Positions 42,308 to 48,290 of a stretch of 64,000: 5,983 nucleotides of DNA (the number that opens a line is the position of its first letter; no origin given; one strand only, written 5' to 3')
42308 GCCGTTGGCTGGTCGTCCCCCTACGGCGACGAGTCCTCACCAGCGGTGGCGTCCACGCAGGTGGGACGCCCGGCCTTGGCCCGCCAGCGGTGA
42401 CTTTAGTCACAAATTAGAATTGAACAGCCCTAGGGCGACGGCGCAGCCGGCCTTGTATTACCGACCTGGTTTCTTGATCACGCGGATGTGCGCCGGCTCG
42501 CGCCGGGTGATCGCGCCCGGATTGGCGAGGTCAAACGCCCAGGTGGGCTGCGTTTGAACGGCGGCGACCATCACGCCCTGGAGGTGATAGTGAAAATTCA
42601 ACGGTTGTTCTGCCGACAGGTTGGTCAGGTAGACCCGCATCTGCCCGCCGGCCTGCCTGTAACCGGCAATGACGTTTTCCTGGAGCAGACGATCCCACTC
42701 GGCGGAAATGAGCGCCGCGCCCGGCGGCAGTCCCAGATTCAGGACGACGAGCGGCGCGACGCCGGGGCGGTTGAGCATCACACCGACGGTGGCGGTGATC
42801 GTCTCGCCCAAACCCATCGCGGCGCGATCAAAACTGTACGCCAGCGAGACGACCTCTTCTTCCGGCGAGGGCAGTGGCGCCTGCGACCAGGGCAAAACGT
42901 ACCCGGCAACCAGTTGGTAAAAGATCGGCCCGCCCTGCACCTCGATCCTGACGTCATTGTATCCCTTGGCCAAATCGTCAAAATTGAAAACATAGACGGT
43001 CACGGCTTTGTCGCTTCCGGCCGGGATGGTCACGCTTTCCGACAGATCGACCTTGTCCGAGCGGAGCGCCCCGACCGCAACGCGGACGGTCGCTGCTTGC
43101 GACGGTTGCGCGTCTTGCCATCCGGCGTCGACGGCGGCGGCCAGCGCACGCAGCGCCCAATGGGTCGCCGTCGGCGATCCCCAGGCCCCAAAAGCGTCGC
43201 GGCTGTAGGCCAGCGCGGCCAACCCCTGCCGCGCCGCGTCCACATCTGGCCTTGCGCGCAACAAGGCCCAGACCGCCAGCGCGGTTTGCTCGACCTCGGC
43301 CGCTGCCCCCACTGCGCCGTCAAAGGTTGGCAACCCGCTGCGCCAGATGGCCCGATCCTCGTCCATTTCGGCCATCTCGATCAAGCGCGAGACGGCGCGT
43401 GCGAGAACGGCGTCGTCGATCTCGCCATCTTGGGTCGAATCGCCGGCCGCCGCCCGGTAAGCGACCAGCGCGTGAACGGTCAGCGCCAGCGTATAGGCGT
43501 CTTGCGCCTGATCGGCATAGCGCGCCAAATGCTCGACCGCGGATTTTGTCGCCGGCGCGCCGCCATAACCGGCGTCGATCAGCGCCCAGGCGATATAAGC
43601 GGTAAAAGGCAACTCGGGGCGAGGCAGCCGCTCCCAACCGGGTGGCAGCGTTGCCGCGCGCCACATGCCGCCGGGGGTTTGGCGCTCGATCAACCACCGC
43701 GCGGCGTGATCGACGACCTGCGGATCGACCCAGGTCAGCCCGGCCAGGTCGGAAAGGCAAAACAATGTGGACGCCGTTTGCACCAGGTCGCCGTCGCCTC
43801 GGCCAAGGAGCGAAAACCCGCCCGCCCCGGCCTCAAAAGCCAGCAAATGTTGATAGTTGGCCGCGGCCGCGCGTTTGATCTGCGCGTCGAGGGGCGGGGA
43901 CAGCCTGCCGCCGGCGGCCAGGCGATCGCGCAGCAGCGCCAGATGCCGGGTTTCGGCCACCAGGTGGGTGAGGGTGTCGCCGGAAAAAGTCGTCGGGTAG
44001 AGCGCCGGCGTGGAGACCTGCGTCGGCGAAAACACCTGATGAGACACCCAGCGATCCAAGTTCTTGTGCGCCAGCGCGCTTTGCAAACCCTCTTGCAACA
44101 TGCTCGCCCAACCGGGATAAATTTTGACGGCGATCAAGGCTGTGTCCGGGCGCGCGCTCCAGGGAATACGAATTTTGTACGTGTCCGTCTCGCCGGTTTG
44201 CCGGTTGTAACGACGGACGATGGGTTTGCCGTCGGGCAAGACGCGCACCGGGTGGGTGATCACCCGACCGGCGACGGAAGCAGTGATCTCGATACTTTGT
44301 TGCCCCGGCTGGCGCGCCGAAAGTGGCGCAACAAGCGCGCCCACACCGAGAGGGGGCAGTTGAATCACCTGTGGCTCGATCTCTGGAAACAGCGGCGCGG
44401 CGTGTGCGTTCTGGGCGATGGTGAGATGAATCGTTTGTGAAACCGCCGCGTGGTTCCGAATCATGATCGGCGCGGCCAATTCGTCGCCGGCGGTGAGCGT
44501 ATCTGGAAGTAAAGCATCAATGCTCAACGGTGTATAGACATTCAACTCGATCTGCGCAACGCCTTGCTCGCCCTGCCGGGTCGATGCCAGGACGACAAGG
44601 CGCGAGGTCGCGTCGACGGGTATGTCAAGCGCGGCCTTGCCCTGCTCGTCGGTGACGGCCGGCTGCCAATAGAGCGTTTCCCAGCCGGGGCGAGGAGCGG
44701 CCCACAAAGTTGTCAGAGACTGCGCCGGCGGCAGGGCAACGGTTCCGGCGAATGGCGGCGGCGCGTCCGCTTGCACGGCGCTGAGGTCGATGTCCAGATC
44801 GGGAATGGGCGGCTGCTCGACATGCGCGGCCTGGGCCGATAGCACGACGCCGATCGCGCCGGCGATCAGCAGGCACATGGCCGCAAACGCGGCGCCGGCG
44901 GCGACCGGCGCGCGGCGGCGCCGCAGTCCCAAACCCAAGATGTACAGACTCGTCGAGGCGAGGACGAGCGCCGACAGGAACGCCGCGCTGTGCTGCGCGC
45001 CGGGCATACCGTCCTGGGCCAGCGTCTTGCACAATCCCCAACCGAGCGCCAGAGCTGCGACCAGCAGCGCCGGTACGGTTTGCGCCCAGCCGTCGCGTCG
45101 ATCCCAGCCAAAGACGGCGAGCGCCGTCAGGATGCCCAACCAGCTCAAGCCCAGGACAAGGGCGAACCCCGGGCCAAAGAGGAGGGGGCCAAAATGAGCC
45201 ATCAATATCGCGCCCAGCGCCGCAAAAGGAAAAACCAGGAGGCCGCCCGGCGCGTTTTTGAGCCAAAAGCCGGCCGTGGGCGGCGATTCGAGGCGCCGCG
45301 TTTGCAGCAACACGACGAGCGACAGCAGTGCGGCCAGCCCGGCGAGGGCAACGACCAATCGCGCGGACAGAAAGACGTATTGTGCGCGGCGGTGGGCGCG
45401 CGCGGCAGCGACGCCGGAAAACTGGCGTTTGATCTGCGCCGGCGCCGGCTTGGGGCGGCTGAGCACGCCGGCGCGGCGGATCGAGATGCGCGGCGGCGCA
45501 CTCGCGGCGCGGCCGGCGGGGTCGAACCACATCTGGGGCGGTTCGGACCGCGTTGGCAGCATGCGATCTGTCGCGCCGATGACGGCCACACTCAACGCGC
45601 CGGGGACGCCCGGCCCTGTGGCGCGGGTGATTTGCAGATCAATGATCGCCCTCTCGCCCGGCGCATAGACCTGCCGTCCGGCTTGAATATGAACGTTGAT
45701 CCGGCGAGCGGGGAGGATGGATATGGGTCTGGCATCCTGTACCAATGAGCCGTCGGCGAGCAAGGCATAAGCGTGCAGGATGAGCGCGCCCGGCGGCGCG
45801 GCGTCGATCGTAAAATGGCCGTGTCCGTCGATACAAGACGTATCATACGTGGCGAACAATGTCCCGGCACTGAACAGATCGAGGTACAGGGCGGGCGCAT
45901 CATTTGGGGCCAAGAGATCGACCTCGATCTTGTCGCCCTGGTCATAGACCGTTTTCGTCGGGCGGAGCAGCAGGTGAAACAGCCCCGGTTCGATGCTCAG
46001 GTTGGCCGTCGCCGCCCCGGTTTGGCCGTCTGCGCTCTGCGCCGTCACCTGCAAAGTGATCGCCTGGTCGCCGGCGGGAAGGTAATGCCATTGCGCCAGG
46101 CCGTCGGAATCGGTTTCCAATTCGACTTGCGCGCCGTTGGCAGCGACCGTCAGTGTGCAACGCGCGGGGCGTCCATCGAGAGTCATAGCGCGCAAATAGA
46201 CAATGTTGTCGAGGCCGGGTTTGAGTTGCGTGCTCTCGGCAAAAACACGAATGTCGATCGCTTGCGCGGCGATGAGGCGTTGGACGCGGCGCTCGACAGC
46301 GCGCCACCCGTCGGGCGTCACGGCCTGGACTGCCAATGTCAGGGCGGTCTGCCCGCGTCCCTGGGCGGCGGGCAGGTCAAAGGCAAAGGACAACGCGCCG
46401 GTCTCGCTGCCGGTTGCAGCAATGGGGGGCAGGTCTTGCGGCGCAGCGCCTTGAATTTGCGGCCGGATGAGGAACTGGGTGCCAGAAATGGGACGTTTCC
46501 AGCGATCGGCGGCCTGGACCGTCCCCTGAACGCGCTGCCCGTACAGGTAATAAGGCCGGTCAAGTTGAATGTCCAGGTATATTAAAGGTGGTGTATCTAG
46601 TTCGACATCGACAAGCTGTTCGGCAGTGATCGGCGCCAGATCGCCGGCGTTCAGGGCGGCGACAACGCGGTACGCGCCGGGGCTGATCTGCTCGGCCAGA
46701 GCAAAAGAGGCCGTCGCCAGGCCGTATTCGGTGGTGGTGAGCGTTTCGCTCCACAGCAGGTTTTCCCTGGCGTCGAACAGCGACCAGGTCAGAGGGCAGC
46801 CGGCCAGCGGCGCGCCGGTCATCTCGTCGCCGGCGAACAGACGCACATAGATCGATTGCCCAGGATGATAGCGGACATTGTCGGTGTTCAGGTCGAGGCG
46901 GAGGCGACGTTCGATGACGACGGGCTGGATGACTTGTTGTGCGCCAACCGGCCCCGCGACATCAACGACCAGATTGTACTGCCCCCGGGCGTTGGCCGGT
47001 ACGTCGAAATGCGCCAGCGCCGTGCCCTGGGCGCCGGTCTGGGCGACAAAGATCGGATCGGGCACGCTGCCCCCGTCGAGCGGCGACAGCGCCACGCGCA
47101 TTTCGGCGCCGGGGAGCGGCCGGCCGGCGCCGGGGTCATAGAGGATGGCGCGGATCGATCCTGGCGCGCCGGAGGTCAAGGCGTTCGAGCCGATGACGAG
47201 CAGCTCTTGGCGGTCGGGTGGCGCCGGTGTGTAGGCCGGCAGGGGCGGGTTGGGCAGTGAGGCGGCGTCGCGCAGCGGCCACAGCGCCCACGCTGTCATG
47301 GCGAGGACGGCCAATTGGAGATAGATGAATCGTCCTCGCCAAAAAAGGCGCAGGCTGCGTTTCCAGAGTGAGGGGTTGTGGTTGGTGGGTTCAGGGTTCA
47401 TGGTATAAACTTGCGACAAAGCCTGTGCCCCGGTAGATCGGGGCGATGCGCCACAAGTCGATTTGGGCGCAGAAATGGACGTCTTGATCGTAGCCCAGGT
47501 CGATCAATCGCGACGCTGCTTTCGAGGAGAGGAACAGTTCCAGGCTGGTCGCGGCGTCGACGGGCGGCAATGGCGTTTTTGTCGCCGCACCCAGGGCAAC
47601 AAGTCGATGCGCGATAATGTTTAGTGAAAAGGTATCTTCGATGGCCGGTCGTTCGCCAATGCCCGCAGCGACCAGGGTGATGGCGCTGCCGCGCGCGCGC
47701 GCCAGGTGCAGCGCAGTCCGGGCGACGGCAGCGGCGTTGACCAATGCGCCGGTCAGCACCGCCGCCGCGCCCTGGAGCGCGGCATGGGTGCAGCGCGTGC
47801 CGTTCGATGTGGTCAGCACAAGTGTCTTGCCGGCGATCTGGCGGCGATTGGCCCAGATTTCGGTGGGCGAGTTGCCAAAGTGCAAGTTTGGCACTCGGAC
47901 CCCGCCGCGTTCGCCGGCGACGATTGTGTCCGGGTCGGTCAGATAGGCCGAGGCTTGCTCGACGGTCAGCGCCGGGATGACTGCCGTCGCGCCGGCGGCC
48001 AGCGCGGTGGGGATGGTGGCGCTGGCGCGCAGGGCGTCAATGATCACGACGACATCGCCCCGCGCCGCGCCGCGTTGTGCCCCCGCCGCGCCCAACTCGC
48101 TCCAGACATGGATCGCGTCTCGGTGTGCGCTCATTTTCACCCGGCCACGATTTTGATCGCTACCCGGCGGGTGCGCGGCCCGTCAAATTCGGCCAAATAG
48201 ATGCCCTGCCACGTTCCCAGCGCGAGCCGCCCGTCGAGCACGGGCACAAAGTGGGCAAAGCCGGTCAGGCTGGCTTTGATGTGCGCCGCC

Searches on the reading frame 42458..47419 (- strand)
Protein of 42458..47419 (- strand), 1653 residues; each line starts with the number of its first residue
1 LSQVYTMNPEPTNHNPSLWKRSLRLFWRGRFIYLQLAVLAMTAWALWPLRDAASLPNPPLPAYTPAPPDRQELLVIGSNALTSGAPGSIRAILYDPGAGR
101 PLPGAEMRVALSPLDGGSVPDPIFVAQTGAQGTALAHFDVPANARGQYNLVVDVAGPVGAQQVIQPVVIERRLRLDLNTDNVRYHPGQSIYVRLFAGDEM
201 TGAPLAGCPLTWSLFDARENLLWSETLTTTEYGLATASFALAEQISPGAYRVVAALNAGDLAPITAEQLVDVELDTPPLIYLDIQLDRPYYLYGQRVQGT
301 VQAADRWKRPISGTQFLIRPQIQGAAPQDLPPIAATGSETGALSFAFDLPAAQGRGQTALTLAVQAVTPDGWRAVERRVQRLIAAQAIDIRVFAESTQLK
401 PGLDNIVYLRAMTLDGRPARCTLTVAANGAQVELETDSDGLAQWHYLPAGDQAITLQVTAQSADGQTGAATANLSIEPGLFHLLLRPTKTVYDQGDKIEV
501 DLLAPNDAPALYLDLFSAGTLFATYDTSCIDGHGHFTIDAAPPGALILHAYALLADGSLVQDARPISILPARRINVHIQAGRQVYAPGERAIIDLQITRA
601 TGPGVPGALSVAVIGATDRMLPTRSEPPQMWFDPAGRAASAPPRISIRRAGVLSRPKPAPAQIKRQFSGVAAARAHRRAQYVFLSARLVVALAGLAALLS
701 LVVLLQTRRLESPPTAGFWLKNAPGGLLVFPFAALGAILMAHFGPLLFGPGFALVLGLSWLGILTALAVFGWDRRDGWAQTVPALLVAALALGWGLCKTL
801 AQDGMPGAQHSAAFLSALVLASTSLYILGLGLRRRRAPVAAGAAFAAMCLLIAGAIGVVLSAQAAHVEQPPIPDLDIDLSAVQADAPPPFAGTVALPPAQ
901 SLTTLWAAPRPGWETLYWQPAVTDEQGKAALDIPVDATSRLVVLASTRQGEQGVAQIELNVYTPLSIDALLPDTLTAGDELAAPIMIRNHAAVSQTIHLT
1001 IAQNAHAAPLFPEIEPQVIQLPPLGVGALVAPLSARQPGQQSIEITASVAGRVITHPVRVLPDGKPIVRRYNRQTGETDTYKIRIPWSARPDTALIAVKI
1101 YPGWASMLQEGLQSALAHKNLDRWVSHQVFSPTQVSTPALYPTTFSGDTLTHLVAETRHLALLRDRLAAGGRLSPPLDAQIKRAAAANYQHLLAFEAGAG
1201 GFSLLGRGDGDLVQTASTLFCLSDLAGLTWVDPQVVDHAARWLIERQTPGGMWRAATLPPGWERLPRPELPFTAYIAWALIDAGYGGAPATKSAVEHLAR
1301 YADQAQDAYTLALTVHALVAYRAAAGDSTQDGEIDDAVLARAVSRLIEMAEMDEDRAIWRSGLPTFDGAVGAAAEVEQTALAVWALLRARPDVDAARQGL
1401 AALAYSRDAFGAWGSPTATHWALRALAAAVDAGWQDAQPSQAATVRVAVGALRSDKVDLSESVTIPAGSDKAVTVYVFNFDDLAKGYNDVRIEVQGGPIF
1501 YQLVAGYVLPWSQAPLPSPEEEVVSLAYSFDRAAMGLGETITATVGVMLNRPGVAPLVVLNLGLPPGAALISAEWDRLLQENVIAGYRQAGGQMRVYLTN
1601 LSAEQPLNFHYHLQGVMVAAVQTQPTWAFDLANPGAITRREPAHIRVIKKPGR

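Call 12: search_protein_families(library=pfam, proteins=[window:42458-47419:-])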
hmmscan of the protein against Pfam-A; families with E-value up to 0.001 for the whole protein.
window:42458-47419:- (1653 aa): 3 families
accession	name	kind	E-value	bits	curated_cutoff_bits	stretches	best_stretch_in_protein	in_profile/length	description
PF01835.25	MG2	-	8.2e-16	58.6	32.8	1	183-255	10-83/96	MG2 domain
PF07678.20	TED_complement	-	5.9e-15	55.6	22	1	1171-1427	51-310/312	A-macroglobulin TED domain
PF00207.28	A2M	-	0.00034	20.8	21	0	915-998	1-89/92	Alpha-2-macroglobulin family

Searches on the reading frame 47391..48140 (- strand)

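Call 58: search_protein_families(library=pfam, proteins=[window:47391-48140:-])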
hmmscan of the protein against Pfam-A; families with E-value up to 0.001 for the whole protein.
window:47391-48140:- (249 aa): 1 family
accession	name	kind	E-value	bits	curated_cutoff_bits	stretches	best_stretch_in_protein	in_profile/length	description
PF04029.19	2-ph_phosp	-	3.4e-50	170.7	26.4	1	27-237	12-224/226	2-phosphosulpholactate phosphatase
